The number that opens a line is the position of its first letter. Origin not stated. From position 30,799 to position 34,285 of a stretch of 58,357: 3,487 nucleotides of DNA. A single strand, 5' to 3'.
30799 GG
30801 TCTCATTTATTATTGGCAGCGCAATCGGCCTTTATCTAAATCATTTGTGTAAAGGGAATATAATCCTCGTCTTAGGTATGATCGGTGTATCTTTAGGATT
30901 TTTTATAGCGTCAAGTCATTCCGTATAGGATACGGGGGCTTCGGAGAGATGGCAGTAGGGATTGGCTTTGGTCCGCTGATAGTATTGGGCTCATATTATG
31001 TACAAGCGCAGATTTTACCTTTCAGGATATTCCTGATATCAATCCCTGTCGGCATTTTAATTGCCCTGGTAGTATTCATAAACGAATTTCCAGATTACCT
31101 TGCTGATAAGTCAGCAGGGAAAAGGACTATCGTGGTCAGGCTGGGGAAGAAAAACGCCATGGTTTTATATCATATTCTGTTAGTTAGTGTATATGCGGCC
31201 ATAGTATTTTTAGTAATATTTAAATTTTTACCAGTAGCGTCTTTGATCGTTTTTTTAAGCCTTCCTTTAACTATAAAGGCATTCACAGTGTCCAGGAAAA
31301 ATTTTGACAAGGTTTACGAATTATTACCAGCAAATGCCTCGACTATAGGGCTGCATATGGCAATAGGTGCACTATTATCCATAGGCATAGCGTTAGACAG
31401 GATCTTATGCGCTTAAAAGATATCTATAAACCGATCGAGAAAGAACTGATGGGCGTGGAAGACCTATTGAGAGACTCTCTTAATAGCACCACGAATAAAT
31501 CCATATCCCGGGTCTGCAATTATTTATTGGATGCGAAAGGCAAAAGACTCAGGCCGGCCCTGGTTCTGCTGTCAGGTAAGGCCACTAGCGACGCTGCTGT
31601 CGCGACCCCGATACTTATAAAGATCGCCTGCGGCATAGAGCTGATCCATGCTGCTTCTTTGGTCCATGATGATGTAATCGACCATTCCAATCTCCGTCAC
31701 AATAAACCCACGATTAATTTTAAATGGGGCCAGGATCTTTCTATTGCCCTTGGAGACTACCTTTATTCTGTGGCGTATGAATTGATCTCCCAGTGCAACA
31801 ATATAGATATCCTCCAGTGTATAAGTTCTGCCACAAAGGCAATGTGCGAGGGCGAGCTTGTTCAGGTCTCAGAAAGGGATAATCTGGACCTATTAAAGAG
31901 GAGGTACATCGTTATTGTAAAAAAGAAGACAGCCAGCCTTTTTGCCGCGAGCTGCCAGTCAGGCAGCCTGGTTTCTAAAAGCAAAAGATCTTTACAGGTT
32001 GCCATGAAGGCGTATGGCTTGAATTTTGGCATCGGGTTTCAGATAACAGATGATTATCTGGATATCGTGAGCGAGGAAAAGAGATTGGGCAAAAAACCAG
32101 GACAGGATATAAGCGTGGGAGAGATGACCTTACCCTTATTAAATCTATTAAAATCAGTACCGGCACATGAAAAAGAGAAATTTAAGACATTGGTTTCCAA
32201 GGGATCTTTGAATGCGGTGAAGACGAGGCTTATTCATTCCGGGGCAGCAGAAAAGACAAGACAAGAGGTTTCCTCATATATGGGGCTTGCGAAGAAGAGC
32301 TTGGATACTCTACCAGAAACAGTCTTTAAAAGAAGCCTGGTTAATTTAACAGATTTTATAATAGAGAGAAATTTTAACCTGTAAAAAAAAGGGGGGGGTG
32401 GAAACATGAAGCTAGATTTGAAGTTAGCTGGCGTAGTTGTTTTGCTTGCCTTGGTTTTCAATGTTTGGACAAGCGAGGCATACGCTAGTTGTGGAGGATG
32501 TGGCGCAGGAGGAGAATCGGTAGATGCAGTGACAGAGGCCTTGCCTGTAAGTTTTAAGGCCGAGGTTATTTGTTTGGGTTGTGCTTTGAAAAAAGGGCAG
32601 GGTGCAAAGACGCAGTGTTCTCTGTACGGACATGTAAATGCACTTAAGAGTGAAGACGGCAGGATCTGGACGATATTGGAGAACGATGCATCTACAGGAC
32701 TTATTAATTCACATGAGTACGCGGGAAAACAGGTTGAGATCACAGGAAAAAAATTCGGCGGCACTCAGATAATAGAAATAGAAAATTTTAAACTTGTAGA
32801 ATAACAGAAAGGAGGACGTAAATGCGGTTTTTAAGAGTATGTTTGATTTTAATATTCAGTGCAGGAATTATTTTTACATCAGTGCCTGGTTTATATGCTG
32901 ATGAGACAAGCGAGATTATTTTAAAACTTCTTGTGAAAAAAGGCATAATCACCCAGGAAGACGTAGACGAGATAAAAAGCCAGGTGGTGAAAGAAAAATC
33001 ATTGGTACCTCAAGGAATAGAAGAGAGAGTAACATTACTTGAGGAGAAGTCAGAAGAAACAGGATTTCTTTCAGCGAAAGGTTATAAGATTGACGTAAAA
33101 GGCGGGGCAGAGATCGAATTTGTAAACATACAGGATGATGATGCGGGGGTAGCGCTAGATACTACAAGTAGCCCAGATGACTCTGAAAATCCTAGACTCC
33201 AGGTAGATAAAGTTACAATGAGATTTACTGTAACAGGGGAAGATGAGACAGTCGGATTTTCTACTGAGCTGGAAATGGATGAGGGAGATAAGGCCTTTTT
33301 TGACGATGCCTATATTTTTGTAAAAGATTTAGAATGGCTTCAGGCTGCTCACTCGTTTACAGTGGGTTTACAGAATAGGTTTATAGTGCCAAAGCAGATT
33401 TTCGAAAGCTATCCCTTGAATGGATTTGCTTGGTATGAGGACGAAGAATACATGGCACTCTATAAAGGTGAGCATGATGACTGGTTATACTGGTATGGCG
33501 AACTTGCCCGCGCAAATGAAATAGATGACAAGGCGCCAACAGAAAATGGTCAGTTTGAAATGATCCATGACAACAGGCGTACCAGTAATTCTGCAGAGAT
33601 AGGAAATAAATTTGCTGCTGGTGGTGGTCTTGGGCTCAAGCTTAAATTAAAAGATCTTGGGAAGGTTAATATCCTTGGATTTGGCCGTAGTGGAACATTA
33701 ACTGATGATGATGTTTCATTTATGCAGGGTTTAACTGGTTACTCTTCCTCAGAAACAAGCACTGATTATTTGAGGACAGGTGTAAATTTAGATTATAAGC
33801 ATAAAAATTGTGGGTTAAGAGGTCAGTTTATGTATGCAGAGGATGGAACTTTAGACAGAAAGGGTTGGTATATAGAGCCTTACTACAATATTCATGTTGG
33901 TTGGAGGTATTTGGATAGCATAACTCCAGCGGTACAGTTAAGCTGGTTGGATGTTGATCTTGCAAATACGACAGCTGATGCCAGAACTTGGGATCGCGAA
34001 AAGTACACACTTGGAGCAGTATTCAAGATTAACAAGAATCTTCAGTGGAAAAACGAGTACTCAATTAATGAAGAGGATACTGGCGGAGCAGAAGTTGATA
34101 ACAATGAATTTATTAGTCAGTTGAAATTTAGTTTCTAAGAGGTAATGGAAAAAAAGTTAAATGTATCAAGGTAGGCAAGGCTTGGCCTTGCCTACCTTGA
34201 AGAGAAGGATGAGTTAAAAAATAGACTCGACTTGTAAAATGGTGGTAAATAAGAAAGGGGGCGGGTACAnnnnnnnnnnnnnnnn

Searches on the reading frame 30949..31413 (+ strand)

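Call 45: search_protein_families(library=ncbifam, proteins=[window:30949-31413:+], max_evalue=0.00001)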
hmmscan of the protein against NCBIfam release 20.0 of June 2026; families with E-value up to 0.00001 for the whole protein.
window:30949-31413:+ (155 aa): 11 families
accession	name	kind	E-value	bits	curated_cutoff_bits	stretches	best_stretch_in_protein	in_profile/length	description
NF004749.0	PRK06080.1-1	equivalog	4.6e-23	81.8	277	1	3-151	162-309/311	1,4-dihydroxy-2-naphthoate polyprenyltransferase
TIGR02235.1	menA_cyano-plnt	equivalog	1e-21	77.5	225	1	5-148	141-284/285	2-carboxy-1,4-naphthoquinone phytyltransferase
NF004751.0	PRK06080.1-3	equivalog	2.4e-20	73.3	264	1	2-149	151-295/296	1,4-dihydroxy-2-naphthoate polyprenyltransferase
TIGR00751.1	menA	equivalog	9.8e-19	67.9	102.15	1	2-132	141-270/284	1,4-dihydroxy-2-naphthoate octaprenyltransferase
NF004617.0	PRK05951.1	equivalog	1e-18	67.5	239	1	5-150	161-300/306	prenyltransferase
NF004750.0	PRK06080.1-2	equivalog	2.5e-18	66.4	346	1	3-148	155-299/301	1,4-dihydroxy-2-naphthoate polyprenyltransferase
NF004753.0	PRK06080.1-5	equivalog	4.4e-15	55.7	555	1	4-152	160-308/312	1,4-dihydroxy-2-naphthoate polyprenyltransferase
NF004754.0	PRK06080.1-6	equivalog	7e-15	55.2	522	1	3-149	158-303/308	1,4-dihydroxy-2-naphthoate polyprenyltransferase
NF009926.0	PRK13387.1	equivalog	1e-13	51.1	316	1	25-150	189-314/317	1,4-dihydroxy-2-naphthoate polyprenyltransferase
NF004752.0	PRK06080.1-4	subfamily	2.2e-12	47.2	289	1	25-113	176-264/300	1,4-dihydroxy-2-naphthoate polyprenyltransferase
NF009516.0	PRK12875.1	equivalog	7.8e-07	28.5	205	1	46-144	196-288/292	prenyltransferase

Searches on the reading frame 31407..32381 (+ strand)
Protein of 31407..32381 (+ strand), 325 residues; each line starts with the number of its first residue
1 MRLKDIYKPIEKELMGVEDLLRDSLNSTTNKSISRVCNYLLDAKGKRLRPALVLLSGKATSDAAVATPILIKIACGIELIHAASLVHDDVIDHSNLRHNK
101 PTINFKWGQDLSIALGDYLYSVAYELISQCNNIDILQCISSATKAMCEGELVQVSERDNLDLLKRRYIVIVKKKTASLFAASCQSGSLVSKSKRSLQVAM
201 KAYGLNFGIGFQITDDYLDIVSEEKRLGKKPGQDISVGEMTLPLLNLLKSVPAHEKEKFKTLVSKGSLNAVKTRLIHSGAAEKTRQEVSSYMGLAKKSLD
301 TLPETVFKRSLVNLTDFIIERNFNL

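Call 45: search_protein_families(library=ncbifam, proteins=[window:31407-32381:+], max_evalue=0.00001)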
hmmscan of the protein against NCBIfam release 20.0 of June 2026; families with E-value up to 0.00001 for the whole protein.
window:31407-32381:+ (325 aa): 16 families
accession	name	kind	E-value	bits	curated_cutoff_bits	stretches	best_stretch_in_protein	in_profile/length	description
TIGR02748.1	GerC3_HepT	equivalog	3.3e-67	226.9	456.55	1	2-323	1-319/319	heptaprenyl diphosphate synthase component II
NF040698.1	IdsA_Meth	equivalog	1.7e-63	214.8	468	1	5-322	2-327/328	short chain isoprenyl diphosphate synthase IdsA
TIGR02749.1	prenyl_cyano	equivalog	3.7e-61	206.9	383.2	1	4-321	4-320/322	solanesyl diphosphate synthase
NF008140.0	PRK10888.1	equivalog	7.1e-55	186.6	412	1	1-322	1-322/323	octaprenyl diphosphate synthase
NF045628.1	HxpDPsynlarge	equivalog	3.4e-53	180.7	500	1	12-322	3-310/311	hexaprenyl-diphosphate synthase large subunit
NF041169.1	f2_encap_cargo4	exception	2.3e-48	165.1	450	1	35-322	29-333/334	family 2 encapsulin nanocompartment cargo protein polyprenyl transferase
NF041003.1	GGPP_syn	equivalog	1.1e-47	162.7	500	1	16-321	12-324/326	geranylgeranyl diphosphate synthase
NF042417.1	NPPPS_Mycobact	equivalog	2.7e-43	148.3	600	1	14-321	26-333/335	nonaprenyl/(2E,6E)-farnesyl/geranylgeranyl diphosphat synthase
NF040789.2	gerfarn_diphsyn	equivalog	4.9e-40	137.8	560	1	7-323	8-345/345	geranylfarnesyl diphosphate synthase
NF045485.1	FPPsyn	subfamily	2.4e-39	135.2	275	1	17-270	8-268/288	farnesyl diphosphate synthase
NF045685.1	GGPPSynCrtE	equivalog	1e-33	116.7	460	1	12-249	9-254/293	geranylgeranyl diphosphate synthase CrtE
NF045549.1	GGPPsyn_IdsB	equivalog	2e-33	115.9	475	1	43-322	63-345/346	geranylgeranyl diphosphate synthase IdsB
NF040627.1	GFPS_Meth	equivalog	9.1e-31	107.4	600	1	16-222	11-212/285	geranylfarnesyl diphosphate synthase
NF007877.0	PRK10581.1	equivalog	1.3e-26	93.5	321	1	44-251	43-259/299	(2E,6E)-farnesyl diphosphate synthase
NF040936.1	hexpp_archaea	equivalog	5.1e-18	65.4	400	1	17-226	14-211/275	hexaprenyl pyrophosphate synthase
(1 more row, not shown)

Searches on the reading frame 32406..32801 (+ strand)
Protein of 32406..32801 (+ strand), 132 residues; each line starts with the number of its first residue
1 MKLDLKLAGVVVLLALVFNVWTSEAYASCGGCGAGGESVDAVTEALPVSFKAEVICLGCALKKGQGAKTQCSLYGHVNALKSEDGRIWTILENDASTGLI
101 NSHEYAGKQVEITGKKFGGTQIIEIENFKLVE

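Call 4: search_protein_families(library=ncbifam, proteins=[window:32406-32801:+], max_evalue=0.001)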
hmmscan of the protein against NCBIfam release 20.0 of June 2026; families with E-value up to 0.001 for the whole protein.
window:32406-32801:+ (132 aa): 0 families

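Call 5: search_protein_families(library=pfam, proteins=[window:32406-32801:+], max_evalue=0.001)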
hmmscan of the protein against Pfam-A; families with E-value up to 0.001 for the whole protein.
window:32406-32801:+ (132 aa): 0 families

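Call 32: search_protein_families(library=pfam, proteins=[window:32406-32801:+], max_evalue=10)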
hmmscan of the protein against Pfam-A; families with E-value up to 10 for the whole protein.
window:32406-32801:+ (132 aa): 3 families
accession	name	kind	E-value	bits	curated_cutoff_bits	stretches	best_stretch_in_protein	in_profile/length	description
PF01807.25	Zn_ribbon_DnaG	-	0.051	13.8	24.9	1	18-56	46-84/98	CHC2 zinc finger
PF19135.5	DUF5818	-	0.083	12.9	27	1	80-126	13-52/57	Protein of unknown function (DUF5818)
PF21671.2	CPL1-like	-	2.6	8.6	27.4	0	22-41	6-25/60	Protein CPL1-like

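Call 62: find_homologous_proteins(query=window:32406-32801:+, max_evalue=0.001)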
Query window:32406-32801:+ (132 aa): 19 proteins with E <= 0.001 among 39 candidates.
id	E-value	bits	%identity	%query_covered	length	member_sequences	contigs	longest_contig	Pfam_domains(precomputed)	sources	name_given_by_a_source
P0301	1.3e-80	286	100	100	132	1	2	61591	-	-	-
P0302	3.8e-71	255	87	85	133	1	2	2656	-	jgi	-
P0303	1.6e-64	234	81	100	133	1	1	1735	-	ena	-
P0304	2.5e-63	230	82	99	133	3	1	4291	-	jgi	-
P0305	1.8e-62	227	79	99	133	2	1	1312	-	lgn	-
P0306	5.3e-62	226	79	99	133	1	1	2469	-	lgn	-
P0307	2.8e-61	223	81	97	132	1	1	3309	-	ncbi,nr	ncbi:MAG: hypothetical protein KKB52_04775, partial [Candidatus Omnitrophica bacterium]|nr:hypotheti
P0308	2.4e-60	220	79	99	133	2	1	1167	-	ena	-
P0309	1.3e-57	212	75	100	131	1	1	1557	-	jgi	-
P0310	1.6e-56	208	73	99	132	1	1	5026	-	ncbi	ncbi:MAG: hypothetical protein ABH815_05305 [Candidatus Omnitrophota bacterium]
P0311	4.9e-54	200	71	100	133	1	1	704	-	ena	-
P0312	1.7e-53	198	71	100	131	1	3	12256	-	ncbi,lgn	-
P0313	2.3e-52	195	69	86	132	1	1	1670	-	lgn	-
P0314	3.8e-50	187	67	100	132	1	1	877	-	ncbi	-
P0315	8.3e-42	160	62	100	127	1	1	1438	-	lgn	-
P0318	5.4e-33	132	78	59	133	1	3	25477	-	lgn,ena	-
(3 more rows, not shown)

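Call 63: find_encoding_contigs(protein=P0312, flank=8000, max_places=1)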
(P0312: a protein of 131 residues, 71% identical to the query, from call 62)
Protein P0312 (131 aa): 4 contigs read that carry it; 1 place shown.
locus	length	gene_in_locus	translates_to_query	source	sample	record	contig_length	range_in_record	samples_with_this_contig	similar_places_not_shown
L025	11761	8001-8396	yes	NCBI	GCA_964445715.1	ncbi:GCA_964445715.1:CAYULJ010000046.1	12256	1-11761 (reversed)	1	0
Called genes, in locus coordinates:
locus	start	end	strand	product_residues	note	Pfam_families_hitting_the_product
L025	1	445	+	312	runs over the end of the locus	?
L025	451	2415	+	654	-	PF07992:Pyr_redox_2 (faint), PF01266:DAO (faint), PF12797:Fer4_2 (faint), PF00037:Fer4 (weak), PF12838:Fer4_7, PF13187:Fer4_9 (weak), PF13237:Fer4_10 (weak), PF14697:Fer4_21 (weak), +6 more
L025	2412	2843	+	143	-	PF02662:FlpD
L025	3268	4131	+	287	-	PF13187:Fer4_9 (faint), PF00037:Fer4 (faint), PF12838:Fer4_7 (faint), PF13183:Fer4_8 (faint), PF13534:Fer4_17 (weak)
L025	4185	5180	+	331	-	PF13534:Fer4_17 (faint), PF12838:Fer4_7 (faint), PF14697:Fer4_21 (faint), PF00037:Fer4 (faint), PF17179:Fer4_22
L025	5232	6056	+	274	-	PF00970:FAD_binding_6 (weak), PF00175:NAD_binding_1, PF10418:DHODB_Fe-S_bind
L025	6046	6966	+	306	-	PF01040:UbiA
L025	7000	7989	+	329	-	PF00348:polyprenyl_synt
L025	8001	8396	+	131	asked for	-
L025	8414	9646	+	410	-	PF16930:Porin_5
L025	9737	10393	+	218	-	-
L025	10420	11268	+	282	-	PF03916:NrfD, PF14589:NrfD_2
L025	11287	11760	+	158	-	?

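Call 64: find_encoding_contigs(protein=P0318, flank=8000, max_places=1)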
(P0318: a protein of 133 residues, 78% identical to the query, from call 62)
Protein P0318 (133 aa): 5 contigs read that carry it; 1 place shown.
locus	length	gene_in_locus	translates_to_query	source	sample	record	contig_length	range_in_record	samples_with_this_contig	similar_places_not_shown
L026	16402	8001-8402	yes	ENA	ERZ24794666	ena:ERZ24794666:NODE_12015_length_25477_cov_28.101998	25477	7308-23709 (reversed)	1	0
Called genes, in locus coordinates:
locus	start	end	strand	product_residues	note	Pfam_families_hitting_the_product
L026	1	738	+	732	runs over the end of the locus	PF01966:HD, PF18019:Cas3_HD (weak), PF00270:DEAD, PF04851:ResIII, PF00271:Helicase_C (weak), PF22590:Cas3-like_C_2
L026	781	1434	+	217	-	PF09704:Cas_Cas5d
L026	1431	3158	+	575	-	PF09709:Cas_Csd1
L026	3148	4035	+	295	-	PF05107:Cas_Cas7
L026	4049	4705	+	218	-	PF01930:Cas_Cas4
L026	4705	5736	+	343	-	PF01867:Cas_Cas1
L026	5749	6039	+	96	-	PF09827:CRISPR_Cas2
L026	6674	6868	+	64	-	-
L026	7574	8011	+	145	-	PF02082:Rrf2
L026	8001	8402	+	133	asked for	-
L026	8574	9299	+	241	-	PF01507:PAPS_reduct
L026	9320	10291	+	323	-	PF01384:PHO4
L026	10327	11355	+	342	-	PF05201:GlutR_N, PF02826:2-Hacid_dh_C (weak), PF01488:Shikimate_DH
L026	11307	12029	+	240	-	PF01379:Porphobil_deam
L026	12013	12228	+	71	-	PF02597:ThiS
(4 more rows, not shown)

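Call 65: find_encoding_contigs(protein=P0310, flank=5000, max_places=1)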
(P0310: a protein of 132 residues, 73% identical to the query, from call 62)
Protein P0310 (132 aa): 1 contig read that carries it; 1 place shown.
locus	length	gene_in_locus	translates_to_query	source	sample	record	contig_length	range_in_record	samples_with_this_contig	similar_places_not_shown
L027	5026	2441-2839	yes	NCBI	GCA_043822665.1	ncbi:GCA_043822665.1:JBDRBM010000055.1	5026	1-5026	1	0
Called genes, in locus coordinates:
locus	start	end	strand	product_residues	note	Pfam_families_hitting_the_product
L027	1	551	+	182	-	PF00175:NAD_binding_1, PF10418:DHODB_Fe-S_bind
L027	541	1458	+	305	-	PF01040:UbiA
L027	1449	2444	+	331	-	PF00348:polyprenyl_synt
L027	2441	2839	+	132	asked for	-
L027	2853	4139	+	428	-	PF16930:Porin_5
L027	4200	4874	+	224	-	-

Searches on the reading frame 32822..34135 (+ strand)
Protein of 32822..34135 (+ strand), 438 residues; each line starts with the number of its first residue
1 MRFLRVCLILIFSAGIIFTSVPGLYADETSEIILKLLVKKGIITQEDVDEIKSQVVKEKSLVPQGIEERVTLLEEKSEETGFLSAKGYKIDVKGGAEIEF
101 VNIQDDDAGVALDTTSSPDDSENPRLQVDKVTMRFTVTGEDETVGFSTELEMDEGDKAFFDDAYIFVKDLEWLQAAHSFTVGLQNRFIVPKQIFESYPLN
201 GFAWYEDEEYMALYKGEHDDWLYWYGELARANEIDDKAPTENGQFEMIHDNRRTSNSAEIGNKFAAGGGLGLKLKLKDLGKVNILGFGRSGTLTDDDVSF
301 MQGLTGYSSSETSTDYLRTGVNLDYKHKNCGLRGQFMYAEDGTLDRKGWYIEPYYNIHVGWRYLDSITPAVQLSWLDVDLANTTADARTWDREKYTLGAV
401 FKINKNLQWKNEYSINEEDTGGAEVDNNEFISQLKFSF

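Call 4: search_protein_families(library=ncbifam, proteins=[window:32822-34135:+], max_evalue=0.001)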
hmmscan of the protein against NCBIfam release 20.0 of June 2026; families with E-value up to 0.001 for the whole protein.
window:32822-34135:+ (438 aa): 0 families

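Call 5: search_protein_families(library=pfam, proteins=[window:32822-34135:+], max_evalue=0.001)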
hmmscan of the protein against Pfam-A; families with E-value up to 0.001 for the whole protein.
window:32822-34135:+ (438 aa): 0 families

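Call 32: search_protein_families(library=pfam, proteins=[window:32822-34135:+], max_evalue=10)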
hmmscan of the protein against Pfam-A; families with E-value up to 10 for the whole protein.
window:32822-34135:+ (438 aa): 0 families

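Call 46: find_homologous_proteins(query=window:32822-34135:+, max_evalue=0.00001)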
Query window:32822-34135:+ (438 aa): 30 proteins with E <= 0.00001 among 6005 candidates.
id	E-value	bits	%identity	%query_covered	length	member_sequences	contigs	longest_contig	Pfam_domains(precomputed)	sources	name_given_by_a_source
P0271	3.8e-292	987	99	100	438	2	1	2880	-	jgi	-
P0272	8.1e-218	742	73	100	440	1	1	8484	-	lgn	-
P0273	4.2e-209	713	70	100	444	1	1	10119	-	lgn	-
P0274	1.5e-200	685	69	100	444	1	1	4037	-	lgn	-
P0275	1.5e-187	642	65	100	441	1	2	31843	-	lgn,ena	-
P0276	2.2e-180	618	66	98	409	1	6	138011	-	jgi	jgi:hypothetical protein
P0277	3.2e-152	526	56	100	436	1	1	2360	-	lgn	-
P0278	1.2e-108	382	46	99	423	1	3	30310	-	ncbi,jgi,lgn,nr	ncbi:MAG: hypothetical protein HQ593_02080 [Candidatus Omnitrophica bacterium]|nr:hypothetical prote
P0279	9.2e-64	234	35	100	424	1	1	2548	-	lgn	-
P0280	1.6e-62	230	35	100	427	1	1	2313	-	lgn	-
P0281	1.4e-59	220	34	98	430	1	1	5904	-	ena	-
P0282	1.9e-58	217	36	99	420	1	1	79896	-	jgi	jgi:hypothetical protein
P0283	4.1e-56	209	34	99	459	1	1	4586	-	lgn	-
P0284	3.1e-53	199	35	89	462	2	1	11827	-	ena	-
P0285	5.3e-45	172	30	99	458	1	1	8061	-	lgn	-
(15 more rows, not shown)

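Call 59: predict_structure(alignment_id=A1)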
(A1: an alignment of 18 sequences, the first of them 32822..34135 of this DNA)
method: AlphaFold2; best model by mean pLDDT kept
length: 438 residues; sequences in the alignment: 18
mean_pLDDT: 78.4   pTM: 0.71
mean pLDDT of the five models: 78.4, 77.1, 74.5, 72.2, 71.4
residues with pLDDT >= 90: 147; 70-90: 169; 50-70: 69; < 50: 53
segments of 3 or more residues with pLDDT < 50: 20-30, 54-65, 73-83, 109-114, 256-261
pLDDT, mean of each block of 10 residues (from residue 1): 59 49 37 61 66 46 48 48 61 90 64 51 80 87 88 73 89 91 82 84 73 92 92 82 80 61 80 94 94 86 83 84 96 94 92 96 92 94 87 94 93 89 80 92
secondary structure, 60 per line:
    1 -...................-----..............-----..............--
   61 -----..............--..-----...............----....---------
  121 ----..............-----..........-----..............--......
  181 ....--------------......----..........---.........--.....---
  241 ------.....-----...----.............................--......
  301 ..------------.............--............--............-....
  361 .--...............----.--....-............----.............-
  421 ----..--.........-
elements in order: H2-20 H26-39 H45-58 H66-79 E89-103 H108-111 E125-138 E144-153 E159-172 E175-184 H199-204 E209-218 E222-230 E233-237 E247-251 E264-276 E280-292 H295-302 E315-327 E330-341 E344-355 E357-361 E364-378 E391-402 E407-419 E429-437

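Call 66: fold_search(model_id=the predicted structure, library=pdb)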
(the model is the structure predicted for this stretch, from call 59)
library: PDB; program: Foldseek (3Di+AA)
matches with E <= 10: 1023; with E <= 0.001: 264
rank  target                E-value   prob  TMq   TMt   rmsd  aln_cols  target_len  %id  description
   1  6ehb_B                2.1e-12  1.00  0.48  0.65   8.8       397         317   13  OmpU, an outer membrane protein, of Vibrio cholerae (released 2018-04-25)
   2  6ehb_A                6.3e-12  1.00  0.48  0.64   8.5       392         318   15  OmpU, an outer membrane protein, of Vibrio cholerae (released 2018-04-25)
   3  6ehb_C                7.3e-12  1.00  0.49  0.65   8.8       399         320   14  OmpU, an outer membrane protein, of Vibrio cholerae (released 2018-04-25)
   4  6ehc_A                2.2e-11  1.00  0.48  0.66   8.7       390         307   14  OmpUdeltaN (N-terminus deletion mutant of OmpU), outer membrane protein of Vibrio cholerae (released 2018-04-25)
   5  8i8r_A                2.4e-11  1.00  0.51  0.62   7.4       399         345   16  Cryo-EM Structure of OmpC3-MlaA Complex in MSP2N2 Nanodiscs (released 2023-12-20)
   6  4rjw                  5.2e-11  1.00  0.55  0.56   7.6       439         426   10  Crystal structure of Pseudomonas aeruginosa OprO (released 2015-10-21)
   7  4rjx                  5.2e-11  1.00  0.55  0.57   7.8       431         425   10  Crystal structure of the OprO mutant protein F62Y/D114Y (released 2015-10-21)
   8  6eus_A                6.1e-11  1.00  0.53  0.65   5.6       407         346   13  Crystal structure of the outer membrane channel DcaP of Acinetobacter baumannii (released 2018-11-14)
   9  2xg6_A                7.1e-11  1.00  0.51  0.63   7.0       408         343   13  Molecular insights into clinically isolated OmpC mutants and their role in multi-drug resistance (released 2010-07-14)
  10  9wcb_A                7.5e-11  1.00  0.49  0.60   7.3       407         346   15  Open state of A8 gpJ 713 central tail fiber with OmpC G17 from E. coli EDL933 (released 2026-01-28)
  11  2j4u_P                7.9e-11  1.00  0.51  0.65   6.8       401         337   14  E.coli OmpC - camel Lactoferrin complex (released 2007-02-13)
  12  5onu_A                7.9e-11  1.00  0.48  0.63   9.3       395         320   14  Trimeric OmpU structure (released 2018-01-03)
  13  2j1n_A                7.9e-11  1.00  0.51  0.63   7.3       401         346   15  osmoporin OmpC (released 2006-09-06)
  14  1osm_A                8.3e-11  1.00  0.52  0.65   6.5       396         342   16  OSMOPORIN (OMPK36) FROM KLEBSIELLA PNEUMONIAE (released 1999-07-26)
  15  2xe1                  9.7e-11  1.00  0.51  0.62   7.2       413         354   15  Molecular insights into clinically isolated OmpC mutants and their role in multi-drug resistance (released 2010-05-19)
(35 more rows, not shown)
